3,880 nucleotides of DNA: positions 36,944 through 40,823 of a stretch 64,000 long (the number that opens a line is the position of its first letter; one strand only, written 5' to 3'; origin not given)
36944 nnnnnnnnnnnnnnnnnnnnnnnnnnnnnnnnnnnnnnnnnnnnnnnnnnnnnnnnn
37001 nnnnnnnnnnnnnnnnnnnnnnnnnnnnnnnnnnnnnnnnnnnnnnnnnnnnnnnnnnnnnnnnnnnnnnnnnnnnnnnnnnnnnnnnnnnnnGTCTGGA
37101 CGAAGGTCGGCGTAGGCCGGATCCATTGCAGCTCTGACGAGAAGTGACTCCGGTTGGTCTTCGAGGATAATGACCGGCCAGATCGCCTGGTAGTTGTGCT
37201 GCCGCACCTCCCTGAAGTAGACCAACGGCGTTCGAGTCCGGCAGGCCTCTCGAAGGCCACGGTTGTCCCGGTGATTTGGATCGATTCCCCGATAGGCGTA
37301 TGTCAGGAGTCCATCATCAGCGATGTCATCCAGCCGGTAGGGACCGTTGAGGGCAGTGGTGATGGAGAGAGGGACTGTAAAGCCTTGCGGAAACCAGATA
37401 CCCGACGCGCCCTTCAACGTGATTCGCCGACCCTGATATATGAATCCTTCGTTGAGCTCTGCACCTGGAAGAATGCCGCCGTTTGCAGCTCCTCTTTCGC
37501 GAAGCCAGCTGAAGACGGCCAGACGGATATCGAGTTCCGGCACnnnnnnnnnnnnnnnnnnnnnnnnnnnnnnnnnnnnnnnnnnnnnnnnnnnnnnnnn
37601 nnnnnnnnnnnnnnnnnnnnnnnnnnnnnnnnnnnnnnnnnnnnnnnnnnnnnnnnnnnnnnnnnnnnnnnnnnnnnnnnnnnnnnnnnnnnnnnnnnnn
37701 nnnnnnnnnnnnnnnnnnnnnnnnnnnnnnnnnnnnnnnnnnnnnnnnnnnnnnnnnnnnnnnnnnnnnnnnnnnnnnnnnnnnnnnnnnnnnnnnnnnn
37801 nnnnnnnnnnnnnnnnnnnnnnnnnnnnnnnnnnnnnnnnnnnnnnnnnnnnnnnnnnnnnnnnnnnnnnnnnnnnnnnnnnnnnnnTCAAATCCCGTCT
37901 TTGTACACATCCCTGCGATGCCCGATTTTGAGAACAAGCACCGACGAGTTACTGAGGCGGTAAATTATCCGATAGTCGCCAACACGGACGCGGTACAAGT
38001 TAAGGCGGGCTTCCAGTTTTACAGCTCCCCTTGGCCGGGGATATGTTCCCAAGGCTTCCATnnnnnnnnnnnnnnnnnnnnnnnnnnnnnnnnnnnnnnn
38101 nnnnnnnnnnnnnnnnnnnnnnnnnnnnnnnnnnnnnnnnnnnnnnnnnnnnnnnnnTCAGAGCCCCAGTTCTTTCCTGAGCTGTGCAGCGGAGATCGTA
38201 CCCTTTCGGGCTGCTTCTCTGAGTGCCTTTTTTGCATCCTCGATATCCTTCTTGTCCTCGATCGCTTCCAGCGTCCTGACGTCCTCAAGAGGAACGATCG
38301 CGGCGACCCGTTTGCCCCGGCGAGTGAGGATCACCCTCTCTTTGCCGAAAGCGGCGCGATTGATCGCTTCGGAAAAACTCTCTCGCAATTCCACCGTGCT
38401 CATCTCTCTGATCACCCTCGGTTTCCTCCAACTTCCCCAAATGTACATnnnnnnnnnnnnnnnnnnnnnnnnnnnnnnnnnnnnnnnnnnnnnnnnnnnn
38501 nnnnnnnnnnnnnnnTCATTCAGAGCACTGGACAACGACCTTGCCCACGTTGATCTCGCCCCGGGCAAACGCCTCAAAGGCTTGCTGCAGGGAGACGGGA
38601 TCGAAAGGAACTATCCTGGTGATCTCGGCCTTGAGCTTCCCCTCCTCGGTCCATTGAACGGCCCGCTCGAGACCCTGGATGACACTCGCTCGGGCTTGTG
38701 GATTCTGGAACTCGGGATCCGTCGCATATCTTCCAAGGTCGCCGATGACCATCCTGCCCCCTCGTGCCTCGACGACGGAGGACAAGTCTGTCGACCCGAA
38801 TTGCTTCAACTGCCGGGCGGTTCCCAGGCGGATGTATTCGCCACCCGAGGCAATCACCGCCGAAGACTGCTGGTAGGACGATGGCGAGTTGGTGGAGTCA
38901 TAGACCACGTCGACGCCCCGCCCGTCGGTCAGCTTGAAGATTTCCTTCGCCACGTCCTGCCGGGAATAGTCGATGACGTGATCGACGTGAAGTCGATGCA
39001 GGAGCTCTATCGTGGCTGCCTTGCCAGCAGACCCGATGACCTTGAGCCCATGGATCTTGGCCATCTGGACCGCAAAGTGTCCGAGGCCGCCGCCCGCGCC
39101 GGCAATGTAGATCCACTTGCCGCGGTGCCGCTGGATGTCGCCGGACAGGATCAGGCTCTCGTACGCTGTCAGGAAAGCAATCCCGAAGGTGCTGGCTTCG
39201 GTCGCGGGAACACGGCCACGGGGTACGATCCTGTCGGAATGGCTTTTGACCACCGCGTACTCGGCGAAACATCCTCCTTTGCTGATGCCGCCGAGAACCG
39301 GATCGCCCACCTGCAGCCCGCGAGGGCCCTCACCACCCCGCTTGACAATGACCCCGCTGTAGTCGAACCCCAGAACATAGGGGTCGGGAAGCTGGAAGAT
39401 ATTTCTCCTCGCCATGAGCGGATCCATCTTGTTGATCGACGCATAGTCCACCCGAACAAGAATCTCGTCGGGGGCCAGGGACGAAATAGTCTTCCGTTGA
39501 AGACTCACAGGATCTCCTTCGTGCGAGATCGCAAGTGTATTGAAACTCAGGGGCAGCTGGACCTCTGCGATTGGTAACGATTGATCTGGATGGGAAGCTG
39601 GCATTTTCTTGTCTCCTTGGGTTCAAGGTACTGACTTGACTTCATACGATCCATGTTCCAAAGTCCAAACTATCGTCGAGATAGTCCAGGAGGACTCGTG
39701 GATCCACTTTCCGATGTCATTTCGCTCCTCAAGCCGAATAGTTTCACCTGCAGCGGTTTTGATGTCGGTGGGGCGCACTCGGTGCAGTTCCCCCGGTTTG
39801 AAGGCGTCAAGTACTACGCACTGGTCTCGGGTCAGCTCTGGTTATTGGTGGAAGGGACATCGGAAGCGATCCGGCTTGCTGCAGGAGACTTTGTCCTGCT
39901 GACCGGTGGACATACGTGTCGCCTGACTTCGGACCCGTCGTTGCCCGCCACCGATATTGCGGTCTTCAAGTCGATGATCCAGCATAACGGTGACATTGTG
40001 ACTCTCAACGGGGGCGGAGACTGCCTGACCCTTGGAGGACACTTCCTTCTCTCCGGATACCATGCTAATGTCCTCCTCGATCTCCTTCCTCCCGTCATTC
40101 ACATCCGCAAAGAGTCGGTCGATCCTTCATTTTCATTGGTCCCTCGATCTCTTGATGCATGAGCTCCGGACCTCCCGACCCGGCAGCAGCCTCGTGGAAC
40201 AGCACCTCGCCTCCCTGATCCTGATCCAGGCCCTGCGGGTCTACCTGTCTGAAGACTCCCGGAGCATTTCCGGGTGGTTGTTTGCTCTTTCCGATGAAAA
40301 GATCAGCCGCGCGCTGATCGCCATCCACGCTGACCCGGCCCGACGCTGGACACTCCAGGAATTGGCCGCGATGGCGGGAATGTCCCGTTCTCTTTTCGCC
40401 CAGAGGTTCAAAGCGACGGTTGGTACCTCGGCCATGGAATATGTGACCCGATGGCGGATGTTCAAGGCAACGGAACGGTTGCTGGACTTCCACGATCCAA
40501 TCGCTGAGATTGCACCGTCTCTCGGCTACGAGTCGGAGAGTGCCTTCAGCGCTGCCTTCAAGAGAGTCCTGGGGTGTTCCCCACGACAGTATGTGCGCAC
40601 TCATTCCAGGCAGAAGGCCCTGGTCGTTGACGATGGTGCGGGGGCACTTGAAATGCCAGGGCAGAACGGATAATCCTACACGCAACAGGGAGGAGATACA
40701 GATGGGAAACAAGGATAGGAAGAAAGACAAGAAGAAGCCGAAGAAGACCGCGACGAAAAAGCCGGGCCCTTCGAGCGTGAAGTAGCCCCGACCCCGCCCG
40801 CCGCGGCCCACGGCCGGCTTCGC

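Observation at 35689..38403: Compact defence-like islet: VapBC, HNH endonuclease with unknown N-domain, and Phd/RelE, back to back on one strand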

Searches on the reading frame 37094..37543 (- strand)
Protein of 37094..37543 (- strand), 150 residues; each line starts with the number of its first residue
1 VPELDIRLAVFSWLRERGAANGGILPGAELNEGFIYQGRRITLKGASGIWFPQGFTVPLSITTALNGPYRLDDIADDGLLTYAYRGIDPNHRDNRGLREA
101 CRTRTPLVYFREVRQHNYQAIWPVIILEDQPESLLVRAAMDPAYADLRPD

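Call 36: search_solved_structures(query=A2, max_evalue=10, show_alignments=5)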
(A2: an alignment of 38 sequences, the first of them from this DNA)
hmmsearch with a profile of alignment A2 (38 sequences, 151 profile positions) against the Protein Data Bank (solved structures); distinct sequences matched with E-value up to 10: 0.

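Call 43: search_protein_representatives(alignment_id=A2)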
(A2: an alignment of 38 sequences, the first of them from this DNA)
Query: 38 sequences, 151 profile positions. Proteins with E-value up to 0.001 (for the whole library): 1522; up to 1e-10: 713; up to 1e-30: 76. The best 150 are listed.
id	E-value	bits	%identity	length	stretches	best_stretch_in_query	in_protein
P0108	7.7e-71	252.8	-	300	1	1-151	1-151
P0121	2.1e-63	228.7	-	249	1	33-151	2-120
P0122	2.6e-62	225.2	-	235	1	24-151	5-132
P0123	1.6e-55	203.1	-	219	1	4-149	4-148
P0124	2.4e-50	186.3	-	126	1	2-113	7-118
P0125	2.4e-47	176.5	-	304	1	4-146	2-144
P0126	6.6e-47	175.1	-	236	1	4-146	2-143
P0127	9.4e-47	174.6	-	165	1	4-132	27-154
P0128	1.1e-42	161.4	-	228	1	4-142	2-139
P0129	2.8e-42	160.1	-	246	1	3-143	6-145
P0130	3.0e-41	156.8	-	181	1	4-148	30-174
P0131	4.4e-41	156.2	-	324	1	3-144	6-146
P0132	1.4e-40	154.6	-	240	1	2-144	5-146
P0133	1.3e-39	151.4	-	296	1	3-141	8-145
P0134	1.6e-39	151.2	-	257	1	2-145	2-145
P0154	2.2e-35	137.7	-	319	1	4-142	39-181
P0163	6.9e-34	132.9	-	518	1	4-144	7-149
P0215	2.9e-29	117.9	-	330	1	3-137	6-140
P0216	3.1e-29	117.8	-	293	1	6-140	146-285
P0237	2.7e-27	111.5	-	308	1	4-144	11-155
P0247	2.3e-26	108.4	-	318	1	5-136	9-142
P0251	4.4e-26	107.5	-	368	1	3-148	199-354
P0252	5.1e-26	107.3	-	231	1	3-144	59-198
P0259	1.3e-25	106.0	-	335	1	4-111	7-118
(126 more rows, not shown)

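Call 44: search_protein_families(library=pfam, proteins=[P0163, P0216, P0251, P0252, P0154, P0215, P0247, P0259, P0237, P0131], max_evalue=0.1)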
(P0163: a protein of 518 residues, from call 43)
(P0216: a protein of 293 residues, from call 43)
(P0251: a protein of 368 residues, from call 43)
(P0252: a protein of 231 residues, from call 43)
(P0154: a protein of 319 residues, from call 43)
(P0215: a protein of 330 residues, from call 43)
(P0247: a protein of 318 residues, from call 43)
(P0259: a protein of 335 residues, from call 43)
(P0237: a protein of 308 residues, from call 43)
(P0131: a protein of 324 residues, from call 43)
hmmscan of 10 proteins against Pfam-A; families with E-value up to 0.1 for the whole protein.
P0163 (518 aa): 1 family
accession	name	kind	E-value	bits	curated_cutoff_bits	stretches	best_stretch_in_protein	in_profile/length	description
PF13391.12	HNH_2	-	1.6e-09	37.9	21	1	192-242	1-66/66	HNH endonuclease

P0216 (293 aa): 1 family
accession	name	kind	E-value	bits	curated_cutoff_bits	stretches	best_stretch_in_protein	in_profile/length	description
PF07235.16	DUF1427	-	0.00067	20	27.1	1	14-39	26-51/84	Protein of unknown function (DUF1427)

P0251 (368 aa): 0 families

P0252 (231 aa): 0 families

P0154 (319 aa): 2 families
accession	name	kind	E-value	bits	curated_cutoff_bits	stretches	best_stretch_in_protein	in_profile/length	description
PF13391.12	HNH_2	-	0.0011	19.2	21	1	228-254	1-27/66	HNH endonuclease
PF22341.1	GSPE_N1E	-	0.034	14.7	27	1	186-224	26-64/64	GSPII protein E, N1E domain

P0215 (330 aa): 1 family
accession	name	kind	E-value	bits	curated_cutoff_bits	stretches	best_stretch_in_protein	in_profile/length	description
PF13391.12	HNH_2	-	0.00028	21.1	21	1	197-270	1-65/66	HNH endonuclease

P0247 (318 aa): 1 family
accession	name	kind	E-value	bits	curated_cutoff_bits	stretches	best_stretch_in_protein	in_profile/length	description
PF13391.12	HNH_2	-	5.5e-09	36.2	21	1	210-259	1-65/66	HNH endonuclease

P0259 (335 aa): 0 families

P0237 (308 aa): 1 family
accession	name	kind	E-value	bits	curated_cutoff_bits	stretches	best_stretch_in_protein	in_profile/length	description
PF13391.12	HNH_2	-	2.3e-10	40.6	21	1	200-249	1-65/66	HNH endonuclease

P0131 (324 aa): 0 families

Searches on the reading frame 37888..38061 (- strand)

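Call 3: search_protein_families(library=pfam, proteins=[window:37888-38061:-], max_evalue=0.1)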
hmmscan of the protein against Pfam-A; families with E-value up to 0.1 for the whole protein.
window:37888-38061:- (57 aa): 1 family
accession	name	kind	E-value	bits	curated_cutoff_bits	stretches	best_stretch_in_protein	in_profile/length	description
PF05016.21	ParE_toxin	-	6.7e-09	36.6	23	1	6-53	41-89/89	ParE toxin of type II toxin-antitoxin system, parDE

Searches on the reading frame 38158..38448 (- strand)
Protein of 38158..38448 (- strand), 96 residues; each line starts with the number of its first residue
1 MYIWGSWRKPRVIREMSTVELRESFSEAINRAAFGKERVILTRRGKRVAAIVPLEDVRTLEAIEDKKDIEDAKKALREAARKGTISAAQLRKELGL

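Call 3: search_protein_families(library=pfam, proteins=[window:38158-38448:-], max_evalue=0.1)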
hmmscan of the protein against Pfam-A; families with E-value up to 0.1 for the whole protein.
window:38158-38448:- (96 aa): 4 families
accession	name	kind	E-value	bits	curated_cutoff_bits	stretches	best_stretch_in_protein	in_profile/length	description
PF02604.26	PhdYeFM_antitox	-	4.3e-11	42.9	29.8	1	20-81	8-69/74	Antitoxin Phd_YefM, type II toxin-antitoxin system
PF13769.11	Virulence_fact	-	0.022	15.6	25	1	16-48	18-50/81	Virulence factor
PF23746.1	Gp41_Mu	-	0.047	14.2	27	1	17-52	13-48/107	Tail assembly protein gp41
PF19807.5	DUF6290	-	0.051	14.2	27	1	60-94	36-72/72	Family of unknown function (DUF6290)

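Call 5: search_protein_families(library=ncbifam, proteins=[window:38158-38448:-], max_evalue=0.1)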
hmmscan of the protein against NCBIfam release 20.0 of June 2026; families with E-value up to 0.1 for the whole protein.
window:38158-38448:- (96 aa): 4 families
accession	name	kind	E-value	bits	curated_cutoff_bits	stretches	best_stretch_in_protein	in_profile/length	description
TIGR01552.1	phd_fam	subfamily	3.2e-07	29.6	20.8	1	20-61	6-46/53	type II toxin-antitoxin system prevent-host-death family antitoxin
NF046040.1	RelB_antitoxin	equivalog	0.00075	19.8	50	1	59-95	32-69/69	type II toxin-antitoxin system RelB family antitoxin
NF048017.1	antitoxin_RelB_like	equivalog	0.0011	19.2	50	1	61-96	31-68/70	type II toxin-antitoxin system RelB family antitoxin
NF006255.0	PRK08402.1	equivalog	0.028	13.3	442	1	20-86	140-204/355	replication factor A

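Call 6: search_protein_families(library=padloc, proteins=[window:38158-38448:-], max_evalue=0.1)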
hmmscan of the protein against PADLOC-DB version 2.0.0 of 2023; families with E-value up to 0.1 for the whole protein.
window:38158-38448:- (96 aa): 0 families

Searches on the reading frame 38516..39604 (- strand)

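Call 78: search_protein_families(library=pfam, proteins=[window:38516-39604:-], max_evalue=0.001)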
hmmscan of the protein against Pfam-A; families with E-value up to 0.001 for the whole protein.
window:38516-39604:- (362 aa): 3 families
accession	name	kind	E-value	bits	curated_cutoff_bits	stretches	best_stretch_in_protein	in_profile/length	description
PF00107.32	ADH_zinc_N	-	2e-22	79.9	31.8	1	173-274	1-102/129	Zinc-binding dehydrogenase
PF13602.12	ADH_zinc_N_2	-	1.4e-15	58.8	27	1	205-358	1-134/134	Zinc-binding dehydrogenase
PF08240.17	ADH_N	-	7.4e-11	42.7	23.5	1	45-122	2-97/104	Alcohol dehydrogenase GroES-like domain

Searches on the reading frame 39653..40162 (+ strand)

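Call 78: search_protein_families(library=pfam, proteins=[window:39653-40162:+], max_evalue=0.001)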
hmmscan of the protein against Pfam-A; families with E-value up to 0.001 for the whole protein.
window:39653-40162:+ (169 aa): 1 family
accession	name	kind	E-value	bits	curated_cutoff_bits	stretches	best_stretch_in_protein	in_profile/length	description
PF12852.13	Cupin_6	-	2.3e-24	86.6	26.7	1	17-158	1-142/183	Cupin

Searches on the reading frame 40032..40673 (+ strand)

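Call 78: search_protein_families(library=pfam, proteins=[window:40032-40673:+], max_evalue=0.001)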
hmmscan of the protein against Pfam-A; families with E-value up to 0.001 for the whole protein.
window:40032-40673:+ (213 aa): 3 families
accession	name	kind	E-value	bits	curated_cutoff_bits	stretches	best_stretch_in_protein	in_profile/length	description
PF12833.13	HTH_18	-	7.7e-23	81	33.6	1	111-189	1-79/80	Helix-turn-helix domain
PF00165.29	HTH_AraC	-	1.8e-19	69.8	26.6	2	98-138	1-41/42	Bacterial regulatory helix-turn-helix proteins, AraC family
PF12852.13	Cupin_6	-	1.6e-06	28.5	26.7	1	31-72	141-182/183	Cupin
